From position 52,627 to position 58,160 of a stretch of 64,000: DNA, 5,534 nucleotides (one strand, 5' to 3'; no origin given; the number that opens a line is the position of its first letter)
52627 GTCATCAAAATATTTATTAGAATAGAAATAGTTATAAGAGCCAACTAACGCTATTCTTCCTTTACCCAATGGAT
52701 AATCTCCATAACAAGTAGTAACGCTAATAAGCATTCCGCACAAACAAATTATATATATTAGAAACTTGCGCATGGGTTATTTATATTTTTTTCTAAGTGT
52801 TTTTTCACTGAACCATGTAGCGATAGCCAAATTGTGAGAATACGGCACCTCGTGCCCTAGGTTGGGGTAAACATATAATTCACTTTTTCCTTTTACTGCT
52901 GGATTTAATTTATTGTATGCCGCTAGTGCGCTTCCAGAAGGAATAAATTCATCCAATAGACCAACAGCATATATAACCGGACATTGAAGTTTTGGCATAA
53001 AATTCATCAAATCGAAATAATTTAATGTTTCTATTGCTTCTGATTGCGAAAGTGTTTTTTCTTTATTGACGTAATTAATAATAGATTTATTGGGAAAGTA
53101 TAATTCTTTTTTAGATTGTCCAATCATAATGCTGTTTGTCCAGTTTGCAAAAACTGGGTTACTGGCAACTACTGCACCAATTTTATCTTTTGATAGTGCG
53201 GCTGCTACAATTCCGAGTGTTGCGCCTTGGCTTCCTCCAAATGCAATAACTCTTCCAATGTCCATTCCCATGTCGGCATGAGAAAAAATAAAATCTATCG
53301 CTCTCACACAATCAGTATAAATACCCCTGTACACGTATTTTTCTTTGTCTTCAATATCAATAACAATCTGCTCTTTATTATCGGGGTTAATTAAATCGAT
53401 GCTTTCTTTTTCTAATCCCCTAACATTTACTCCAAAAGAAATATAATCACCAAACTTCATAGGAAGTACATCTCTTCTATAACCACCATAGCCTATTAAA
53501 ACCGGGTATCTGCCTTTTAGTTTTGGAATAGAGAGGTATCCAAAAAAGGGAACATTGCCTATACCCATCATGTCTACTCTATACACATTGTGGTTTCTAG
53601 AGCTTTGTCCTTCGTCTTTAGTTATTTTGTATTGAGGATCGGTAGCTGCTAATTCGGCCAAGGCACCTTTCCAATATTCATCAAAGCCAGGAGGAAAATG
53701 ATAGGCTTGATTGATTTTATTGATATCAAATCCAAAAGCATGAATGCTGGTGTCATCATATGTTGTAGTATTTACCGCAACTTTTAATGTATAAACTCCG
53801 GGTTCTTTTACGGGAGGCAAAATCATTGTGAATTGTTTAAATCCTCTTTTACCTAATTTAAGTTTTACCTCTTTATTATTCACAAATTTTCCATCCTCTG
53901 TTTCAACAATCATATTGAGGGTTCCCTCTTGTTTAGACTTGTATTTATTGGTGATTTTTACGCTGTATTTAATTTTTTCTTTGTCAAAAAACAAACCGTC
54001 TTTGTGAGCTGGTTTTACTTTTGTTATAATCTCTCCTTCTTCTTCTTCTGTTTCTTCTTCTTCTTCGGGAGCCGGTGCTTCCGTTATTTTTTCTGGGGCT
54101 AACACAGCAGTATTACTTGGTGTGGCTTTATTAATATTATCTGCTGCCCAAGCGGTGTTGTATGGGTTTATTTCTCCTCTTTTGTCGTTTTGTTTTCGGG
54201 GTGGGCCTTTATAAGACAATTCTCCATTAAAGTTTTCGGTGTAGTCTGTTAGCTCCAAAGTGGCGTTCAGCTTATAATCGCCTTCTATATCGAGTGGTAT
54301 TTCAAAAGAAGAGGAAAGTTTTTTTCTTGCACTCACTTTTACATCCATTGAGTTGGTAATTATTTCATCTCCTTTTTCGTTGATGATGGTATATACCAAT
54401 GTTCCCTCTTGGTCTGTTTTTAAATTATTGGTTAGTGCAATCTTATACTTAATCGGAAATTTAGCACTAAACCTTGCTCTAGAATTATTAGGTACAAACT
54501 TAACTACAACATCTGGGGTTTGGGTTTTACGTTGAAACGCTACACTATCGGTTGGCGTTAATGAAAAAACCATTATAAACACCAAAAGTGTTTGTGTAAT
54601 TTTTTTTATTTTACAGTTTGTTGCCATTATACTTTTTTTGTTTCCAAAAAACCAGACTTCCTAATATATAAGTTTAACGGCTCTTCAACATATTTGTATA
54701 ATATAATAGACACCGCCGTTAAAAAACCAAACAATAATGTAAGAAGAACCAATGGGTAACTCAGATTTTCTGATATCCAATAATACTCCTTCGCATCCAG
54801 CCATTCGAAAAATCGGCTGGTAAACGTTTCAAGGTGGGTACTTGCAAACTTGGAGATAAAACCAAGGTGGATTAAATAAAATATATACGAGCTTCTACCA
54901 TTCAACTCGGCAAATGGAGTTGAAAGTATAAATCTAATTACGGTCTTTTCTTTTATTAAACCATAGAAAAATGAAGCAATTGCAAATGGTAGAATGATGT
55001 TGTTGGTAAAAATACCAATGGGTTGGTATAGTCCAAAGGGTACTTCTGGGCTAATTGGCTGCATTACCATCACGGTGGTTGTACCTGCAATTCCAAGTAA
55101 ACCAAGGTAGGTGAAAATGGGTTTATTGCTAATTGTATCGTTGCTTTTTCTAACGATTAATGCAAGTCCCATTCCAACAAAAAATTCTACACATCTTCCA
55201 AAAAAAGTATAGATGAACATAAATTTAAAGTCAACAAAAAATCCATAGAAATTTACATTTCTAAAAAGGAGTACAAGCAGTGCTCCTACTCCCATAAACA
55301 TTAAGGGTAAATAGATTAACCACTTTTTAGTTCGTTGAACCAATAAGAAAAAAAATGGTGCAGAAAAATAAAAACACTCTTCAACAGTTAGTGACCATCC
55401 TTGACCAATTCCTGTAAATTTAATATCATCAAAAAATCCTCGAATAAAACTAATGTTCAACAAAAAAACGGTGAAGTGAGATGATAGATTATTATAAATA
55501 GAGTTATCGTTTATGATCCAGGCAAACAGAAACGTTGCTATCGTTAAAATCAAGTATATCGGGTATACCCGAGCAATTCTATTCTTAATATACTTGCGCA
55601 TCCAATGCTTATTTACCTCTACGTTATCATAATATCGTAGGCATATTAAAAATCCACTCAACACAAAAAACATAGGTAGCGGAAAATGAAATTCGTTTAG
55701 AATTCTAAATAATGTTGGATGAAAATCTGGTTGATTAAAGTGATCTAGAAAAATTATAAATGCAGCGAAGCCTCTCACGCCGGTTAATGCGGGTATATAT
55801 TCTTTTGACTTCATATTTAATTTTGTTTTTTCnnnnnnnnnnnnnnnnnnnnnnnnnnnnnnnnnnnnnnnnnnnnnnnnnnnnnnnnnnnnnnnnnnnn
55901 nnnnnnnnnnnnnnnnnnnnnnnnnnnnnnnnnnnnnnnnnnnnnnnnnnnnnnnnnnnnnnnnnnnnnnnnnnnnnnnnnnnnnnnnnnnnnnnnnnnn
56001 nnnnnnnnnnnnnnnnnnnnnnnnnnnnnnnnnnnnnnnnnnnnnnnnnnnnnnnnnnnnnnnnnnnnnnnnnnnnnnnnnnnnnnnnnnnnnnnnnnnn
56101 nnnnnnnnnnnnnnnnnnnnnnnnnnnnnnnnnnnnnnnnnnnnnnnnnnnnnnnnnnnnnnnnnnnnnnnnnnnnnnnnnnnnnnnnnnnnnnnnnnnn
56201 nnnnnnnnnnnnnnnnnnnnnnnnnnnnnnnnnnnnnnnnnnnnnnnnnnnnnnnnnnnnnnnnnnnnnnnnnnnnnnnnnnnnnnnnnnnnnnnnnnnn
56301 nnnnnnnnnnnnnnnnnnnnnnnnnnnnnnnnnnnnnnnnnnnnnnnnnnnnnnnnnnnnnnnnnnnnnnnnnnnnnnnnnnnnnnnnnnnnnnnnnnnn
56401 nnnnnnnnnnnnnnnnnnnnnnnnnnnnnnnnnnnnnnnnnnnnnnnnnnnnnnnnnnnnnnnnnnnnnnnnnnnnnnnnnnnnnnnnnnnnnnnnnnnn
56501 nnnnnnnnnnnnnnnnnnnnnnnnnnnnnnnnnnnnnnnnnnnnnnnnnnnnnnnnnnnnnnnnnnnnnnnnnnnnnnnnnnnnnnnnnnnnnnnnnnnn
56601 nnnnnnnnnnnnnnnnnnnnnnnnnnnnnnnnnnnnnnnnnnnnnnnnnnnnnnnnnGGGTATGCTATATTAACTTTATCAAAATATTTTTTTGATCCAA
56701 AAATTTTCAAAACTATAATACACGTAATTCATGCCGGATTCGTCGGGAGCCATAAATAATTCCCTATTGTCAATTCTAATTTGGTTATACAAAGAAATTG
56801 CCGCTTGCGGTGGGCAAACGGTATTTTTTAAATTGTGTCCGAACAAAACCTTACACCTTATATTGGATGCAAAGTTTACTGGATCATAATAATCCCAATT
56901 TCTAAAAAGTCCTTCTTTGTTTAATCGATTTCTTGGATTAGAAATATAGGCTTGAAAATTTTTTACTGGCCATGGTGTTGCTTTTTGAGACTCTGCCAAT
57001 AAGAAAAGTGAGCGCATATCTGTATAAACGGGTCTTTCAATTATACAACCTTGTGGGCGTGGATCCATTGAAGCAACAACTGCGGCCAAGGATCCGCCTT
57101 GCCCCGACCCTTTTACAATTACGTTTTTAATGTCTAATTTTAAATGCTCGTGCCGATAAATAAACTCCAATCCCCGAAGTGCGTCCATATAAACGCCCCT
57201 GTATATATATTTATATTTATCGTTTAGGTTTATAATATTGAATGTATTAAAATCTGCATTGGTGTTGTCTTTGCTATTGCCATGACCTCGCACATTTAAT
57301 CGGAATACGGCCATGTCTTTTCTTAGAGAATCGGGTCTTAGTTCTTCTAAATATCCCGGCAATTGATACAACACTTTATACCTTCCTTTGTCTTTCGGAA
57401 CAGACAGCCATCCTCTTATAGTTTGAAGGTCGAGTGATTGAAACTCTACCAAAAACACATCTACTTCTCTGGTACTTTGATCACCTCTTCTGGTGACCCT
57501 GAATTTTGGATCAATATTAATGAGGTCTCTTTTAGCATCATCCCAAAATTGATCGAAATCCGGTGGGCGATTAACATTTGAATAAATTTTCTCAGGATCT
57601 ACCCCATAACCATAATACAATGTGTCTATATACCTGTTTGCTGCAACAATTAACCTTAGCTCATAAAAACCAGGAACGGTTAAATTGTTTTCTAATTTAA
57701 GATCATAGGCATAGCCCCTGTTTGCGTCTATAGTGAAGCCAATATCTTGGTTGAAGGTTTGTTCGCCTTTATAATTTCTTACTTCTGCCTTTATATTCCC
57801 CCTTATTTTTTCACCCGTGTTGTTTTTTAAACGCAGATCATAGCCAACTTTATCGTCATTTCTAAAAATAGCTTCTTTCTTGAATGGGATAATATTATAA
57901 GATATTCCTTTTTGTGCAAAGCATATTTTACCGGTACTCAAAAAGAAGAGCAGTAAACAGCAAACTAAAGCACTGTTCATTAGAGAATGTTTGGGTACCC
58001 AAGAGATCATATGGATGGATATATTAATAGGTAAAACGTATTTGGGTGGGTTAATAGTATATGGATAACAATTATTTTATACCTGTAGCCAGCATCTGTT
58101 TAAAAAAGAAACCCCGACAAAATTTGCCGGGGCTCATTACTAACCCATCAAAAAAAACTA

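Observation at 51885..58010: Five-gene operon: duplicated esterase + barrel module flanking an AT3 O-acyltransferase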

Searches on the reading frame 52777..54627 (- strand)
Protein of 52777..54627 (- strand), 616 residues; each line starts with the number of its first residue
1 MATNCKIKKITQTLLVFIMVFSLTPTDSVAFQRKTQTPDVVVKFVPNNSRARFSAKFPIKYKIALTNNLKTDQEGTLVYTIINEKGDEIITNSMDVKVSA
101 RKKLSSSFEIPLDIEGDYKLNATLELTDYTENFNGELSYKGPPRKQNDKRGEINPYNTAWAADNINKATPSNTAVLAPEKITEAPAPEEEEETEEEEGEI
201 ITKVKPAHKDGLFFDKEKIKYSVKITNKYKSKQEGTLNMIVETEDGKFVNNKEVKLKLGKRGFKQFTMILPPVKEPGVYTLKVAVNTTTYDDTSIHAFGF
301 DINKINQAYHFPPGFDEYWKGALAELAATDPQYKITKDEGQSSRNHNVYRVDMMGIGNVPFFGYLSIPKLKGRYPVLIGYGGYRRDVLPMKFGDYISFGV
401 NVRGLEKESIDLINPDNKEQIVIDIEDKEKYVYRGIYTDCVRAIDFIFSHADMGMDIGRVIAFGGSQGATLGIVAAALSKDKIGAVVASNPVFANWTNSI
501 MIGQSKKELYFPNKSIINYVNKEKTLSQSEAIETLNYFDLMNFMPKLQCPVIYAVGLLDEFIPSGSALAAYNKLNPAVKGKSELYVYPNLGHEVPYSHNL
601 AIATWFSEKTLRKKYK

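Call 3: search_protein_families(library=pfam, proteins=[window:52777-54627:-], max_evalue=0.1)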
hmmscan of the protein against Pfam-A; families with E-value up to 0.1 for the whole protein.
window:52777-54627:- (616 aa): 12 families
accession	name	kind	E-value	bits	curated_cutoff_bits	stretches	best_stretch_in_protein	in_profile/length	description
PF05448.18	AXE1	-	1.4e-41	142.7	21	1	310-607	19-319/321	Acetyl xylan esterase (AXE1)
PF00326.27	Peptidase_S9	-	8.2e-09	35.7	22.6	1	437-598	45-193/213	Prolyl oligopeptidase family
PF00561.26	Abhydrolase_1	-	5.6e-06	26.6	25.8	1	456-493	67-106/245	alpha/beta hydrolase fold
PF02230.22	Abhydrolase_2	-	0.00012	22.5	23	0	445-492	92-139/217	Phospholipase/Carboxylesterase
PF08840.17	BAAT_C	-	0.00017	22.2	20.9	1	443-597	9-165/210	BAAT / Acyl-CoA thioester hydrolase C terminal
PF07859.19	Abhydrolase_3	-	0.0018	18.5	25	1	436-593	48-207/210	alpha/beta hydrolase fold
PF20434.5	BD-FAE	-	0.014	15.3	26.8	1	436-482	66-113/215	BD-FAE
PF01835.25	MG2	-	0.018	15.8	32.8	0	227-286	26-83/96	MG2 domain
PF12146.15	Hydrolase_4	-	0.018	14.8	27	0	447-499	65-117/239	Serine aminopeptidase, S33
PF10648.15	Gmad2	-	0.021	15.6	25.7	0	218-283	12-77/86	Immunoglobulin-like domain of bacterial spore germination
PF10142.15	PhoPQ_related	-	0.065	12.4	20.3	0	516-595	227-304/367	PhoPQ-activated pathogenicity-related protein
PF17786.7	Mannosidase_ig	-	0.088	13.8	23.4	0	60-100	2-42/91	Mannosidase Ig/CBM-like domain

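Call 4: search_protein_families(library=ncbifam, proteins=[window:52777-54627:-], max_evalue=0.1)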
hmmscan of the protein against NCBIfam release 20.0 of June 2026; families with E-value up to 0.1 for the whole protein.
window:52777-54627:- (616 aa): 3 families
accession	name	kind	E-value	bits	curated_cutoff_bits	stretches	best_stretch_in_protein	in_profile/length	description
TIGR01738.1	bioH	equivalog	0.0061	16.2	206.95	0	524-602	164-237/245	pimeloyl-ACP methyl ester esterase BioH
NF058653.1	LipP1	equivalog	0.015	14.1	350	1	438-490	123-176/300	LipP1 family hormone-sensitive lipase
NF041094.1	CheX_Thtogales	equivalog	0.053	13.3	280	0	36-99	15-79/152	CheY-P phosphatase CheX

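Call 5: search_solved_structures(query=window:52777-54627:-, max_evalue=0.001, show_alignments=1)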
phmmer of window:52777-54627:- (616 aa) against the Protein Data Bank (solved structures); distinct sequences matched with E-value up to 0.001: 16.
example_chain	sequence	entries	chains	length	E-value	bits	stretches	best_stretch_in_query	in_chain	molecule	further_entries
1l7a_A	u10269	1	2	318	8.5e-36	126.7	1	311-594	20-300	Cephalosporin C deacetylase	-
1ods_A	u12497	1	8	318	1.7e-35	125.8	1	311-594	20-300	CEPHALOSPORIN C DEACETYLASE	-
1odt_C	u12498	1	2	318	2.2e-35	125.4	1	311-594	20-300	CEPHALOSPORIN C DEACETYLASE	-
3fvr_A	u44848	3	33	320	1.8e-31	112.5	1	311-594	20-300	Acetyl xylan esterase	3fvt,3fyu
2xlb_A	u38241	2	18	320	2e-31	112.3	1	311-594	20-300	ACETYL XYLAN ESTERASE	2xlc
3fyt_A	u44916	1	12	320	4.6e-31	111.1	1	311-594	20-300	Acetyl xylan esterase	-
3fyu_B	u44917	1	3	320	7.1e-31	110.5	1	311-594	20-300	Acetyl xylan esterase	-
6agq_A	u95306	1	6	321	2.7e-22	82.1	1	314-600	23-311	acetyl xylan esterase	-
1vlq_A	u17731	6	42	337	2.8e-22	82.1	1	310-598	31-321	acetyl xylan esterase | Cephalosporin-C deacetylase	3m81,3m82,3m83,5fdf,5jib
5gma_A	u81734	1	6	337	7e-22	80.8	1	310-598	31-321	Cephalosporin-C deacetylase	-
5hfn_A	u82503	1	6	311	4.2e-21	78.2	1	310-598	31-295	Cephalosporin-C deacetylase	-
3fcy_A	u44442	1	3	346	1.2e-20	76.7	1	310-594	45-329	Xylan esterase 1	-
7xmj_A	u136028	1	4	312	1.2e-16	63.5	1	312-594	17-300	Acetylxylan esterase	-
6fkx_C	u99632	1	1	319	3.6e-11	45.4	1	312-604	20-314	Acetyl xylan esterase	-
6fkx_B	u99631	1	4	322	3.7e-11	45.3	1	312-604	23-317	Acetyl xylan esterase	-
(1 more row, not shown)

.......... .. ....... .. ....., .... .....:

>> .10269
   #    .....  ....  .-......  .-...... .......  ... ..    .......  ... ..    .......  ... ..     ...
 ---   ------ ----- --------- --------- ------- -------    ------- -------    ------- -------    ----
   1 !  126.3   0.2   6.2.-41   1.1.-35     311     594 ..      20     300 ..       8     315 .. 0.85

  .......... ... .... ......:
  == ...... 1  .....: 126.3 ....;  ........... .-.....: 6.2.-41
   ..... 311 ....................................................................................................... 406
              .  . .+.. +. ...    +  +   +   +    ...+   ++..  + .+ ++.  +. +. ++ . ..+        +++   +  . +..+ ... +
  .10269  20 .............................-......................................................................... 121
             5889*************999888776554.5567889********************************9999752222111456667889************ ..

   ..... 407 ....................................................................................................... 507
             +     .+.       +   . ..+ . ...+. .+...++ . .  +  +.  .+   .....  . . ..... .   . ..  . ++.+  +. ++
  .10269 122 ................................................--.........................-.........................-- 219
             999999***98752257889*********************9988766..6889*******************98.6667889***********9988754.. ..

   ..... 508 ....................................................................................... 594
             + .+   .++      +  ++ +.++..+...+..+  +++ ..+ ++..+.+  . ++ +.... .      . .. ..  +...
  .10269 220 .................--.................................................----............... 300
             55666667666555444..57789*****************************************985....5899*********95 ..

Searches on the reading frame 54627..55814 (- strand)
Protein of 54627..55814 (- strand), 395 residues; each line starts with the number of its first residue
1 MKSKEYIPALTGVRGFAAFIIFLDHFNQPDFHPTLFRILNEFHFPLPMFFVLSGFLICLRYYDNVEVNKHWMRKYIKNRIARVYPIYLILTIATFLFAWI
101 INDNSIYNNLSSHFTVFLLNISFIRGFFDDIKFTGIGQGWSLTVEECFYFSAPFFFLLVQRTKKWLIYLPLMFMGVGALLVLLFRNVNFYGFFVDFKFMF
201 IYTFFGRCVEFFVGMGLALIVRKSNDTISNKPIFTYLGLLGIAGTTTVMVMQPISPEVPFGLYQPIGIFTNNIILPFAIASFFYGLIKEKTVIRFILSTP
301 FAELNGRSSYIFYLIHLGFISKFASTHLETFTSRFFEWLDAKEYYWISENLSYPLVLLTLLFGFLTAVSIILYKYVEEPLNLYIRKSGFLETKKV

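Call 3: search_protein_families(library=pfam, proteins=[window:54627-55814:-], max_evalue=0.1)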
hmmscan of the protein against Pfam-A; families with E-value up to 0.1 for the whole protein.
window:54627-55814:- (395 aa): 1 family
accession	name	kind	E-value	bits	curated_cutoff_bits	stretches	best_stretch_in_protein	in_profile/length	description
PF01757.29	Acyl_transf_3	-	5.3e-23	82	31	1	8-373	2-325/326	Acyltransferase domain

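Call 4: search_protein_families(library=ncbifam, proteins=[window:54627-55814:-], max_evalue=0.1)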
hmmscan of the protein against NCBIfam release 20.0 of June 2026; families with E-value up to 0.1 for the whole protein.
window:54627-55814:- (395 aa): 0 families

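Call 52: search_solved_structures(query=window:54627-55814:-, max_evalue=1)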
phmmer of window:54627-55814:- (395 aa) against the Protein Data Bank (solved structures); distinct sequences matched with E-value up to 1: 1.
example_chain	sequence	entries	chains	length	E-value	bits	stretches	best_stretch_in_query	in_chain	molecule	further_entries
5l07_A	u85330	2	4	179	0.1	14.7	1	70-120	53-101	Quorum-sensing transcriptional activator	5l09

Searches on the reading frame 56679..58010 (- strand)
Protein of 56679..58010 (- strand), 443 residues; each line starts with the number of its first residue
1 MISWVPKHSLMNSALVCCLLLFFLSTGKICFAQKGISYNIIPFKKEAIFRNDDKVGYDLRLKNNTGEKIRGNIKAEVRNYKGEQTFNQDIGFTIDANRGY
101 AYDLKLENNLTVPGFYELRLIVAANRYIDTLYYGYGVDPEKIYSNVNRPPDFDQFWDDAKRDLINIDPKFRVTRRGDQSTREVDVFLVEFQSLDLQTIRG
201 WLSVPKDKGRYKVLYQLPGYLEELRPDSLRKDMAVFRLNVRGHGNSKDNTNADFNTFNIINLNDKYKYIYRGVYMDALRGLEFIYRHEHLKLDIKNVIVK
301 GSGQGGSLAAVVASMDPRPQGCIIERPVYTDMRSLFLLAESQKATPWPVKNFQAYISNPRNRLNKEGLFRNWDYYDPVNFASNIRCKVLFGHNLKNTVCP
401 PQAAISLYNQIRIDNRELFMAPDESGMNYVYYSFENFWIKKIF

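Call 3: search_protein_families(library=pfam, proteins=[window:56679-58010:-], max_evalue=0.1)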
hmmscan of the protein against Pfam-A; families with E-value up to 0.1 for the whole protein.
window:56679-58010:- (443 aa): 5 families
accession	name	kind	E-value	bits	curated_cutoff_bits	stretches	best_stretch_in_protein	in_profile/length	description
PF05448.18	AXE1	-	2.3e-35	122.3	21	1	146-420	18-297/321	Acetyl xylan esterase (AXE1)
PF07859.19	Abhydrolase_3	-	0.0058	16.9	25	1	273-329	48-110/210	alpha/beta hydrolase fold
PF00326.27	Peptidase_S9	-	0.0063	16.5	22.6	1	277-415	48-174/213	Prolyl oligopeptidase family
PF00561.26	Abhydrolase_1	-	0.013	15.6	25.8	1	225-317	20-91/245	alpha/beta hydrolase fold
PF12146.15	Hydrolase_4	-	0.058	13.1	27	0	230-329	29-111/239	Serine aminopeptidase, S33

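Call 4: search_protein_families(library=ncbifam, proteins=[window:56679-58010:-], max_evalue=0.1)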
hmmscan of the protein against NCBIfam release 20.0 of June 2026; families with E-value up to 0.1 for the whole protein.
window:56679-58010:- (443 aa): 3 families
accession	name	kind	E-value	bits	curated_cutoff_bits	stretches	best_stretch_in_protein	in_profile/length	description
NF047920.1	lactonase_UilS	equivalog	0.012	15.4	400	1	375-436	210-269/285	UilS family quorum-quenching N-acyl-homoserine lactonase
NF058653.1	LipP1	equivalog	0.018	13.9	350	1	276-317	124-166/300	LipP1 family hormone-sensitive lipase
TIGR01607.1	PST-A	paralog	0.036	13.1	218.25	0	387-423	272-308/332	Plasmodium subtelomeric family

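Call 80: predict_structure(protein=window:56679-58010:-)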
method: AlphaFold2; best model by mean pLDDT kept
length: 443 residues; sequences in the alignment: 1
mean_pLDDT: 35.6   pTM: 0.27
mean pLDDT of the five models: 35.6, 31.4, 29.1, 28.1, 26.5
residues with pLDDT >= 90: 0; 70-90: 7; 50-70: 64; < 50: 372
segments of 3 or more residues with pLDDT < 50: 1-3, 29-58, 98-101, 103-117, 127-443
pLDDT, mean of each block of 10 residues (from residue 1): 51 70 57 37 36 45 58 60 61 57 46 45 49 35 31 41 33 34 30 27 26 24 26 29 28 29 28 30 33 30 28 27 27 27 24 26 26 24 28 30 28 31 32 29 23
secondary structure, 60 per line:
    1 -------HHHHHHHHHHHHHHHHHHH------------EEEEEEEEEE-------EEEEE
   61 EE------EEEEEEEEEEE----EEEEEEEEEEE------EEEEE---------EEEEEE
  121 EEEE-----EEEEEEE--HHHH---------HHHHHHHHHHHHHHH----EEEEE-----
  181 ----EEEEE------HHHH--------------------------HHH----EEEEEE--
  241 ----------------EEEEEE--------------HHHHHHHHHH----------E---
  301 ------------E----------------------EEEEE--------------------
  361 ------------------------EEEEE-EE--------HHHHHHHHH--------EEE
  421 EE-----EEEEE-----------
elements in order: H8-26 E39-48 E56-62 E69-79 E84-94 E101-105 E115-124 E130-136 H139-142 H152-166 E171-175 E185-189 H196-199 E233-238 E257-262 H277-286 E336-340 E385-389 H401-409 E418-422 E428-432
